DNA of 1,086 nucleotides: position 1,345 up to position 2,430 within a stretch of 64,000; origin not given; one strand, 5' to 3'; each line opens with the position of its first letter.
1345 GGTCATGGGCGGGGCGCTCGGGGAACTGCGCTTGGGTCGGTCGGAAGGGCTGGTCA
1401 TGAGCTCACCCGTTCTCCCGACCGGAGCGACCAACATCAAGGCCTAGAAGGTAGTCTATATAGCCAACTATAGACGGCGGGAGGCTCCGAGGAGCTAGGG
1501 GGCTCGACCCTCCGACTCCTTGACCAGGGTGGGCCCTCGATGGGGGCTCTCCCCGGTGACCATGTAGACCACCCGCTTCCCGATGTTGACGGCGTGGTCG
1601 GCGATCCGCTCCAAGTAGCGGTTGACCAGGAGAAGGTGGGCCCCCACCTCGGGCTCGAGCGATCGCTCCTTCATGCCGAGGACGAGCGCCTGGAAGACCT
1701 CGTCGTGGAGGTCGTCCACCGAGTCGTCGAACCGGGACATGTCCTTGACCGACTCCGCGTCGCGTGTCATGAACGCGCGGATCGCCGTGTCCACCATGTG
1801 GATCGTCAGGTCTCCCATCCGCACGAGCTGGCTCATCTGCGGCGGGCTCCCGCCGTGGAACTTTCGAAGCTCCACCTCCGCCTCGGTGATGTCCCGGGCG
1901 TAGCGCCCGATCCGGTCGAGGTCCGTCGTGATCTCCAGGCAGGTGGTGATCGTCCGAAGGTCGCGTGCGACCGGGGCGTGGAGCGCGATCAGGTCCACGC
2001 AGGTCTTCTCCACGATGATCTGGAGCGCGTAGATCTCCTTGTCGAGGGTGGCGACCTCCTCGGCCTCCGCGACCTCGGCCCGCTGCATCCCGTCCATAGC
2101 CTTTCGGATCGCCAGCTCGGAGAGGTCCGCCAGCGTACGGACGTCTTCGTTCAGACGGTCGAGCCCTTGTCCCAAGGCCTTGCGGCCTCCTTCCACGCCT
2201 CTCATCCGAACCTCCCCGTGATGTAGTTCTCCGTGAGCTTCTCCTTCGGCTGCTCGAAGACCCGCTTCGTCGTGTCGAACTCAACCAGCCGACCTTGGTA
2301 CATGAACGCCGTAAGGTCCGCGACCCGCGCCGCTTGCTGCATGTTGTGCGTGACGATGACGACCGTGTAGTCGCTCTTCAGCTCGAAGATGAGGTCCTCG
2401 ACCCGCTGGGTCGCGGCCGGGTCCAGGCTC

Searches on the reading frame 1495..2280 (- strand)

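Call 32: search_protein_families(library=pfam, proteins=[window:1495-2280:-], max_evalue=0.0001)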
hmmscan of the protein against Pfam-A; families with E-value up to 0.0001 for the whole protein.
window:1495-2280:- (261 aa): 1 family
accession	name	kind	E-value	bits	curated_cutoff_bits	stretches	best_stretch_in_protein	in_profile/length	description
PF01895.24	PhoU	-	2.4e-37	127.6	23.5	2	152-237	1-89/89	PhoU domain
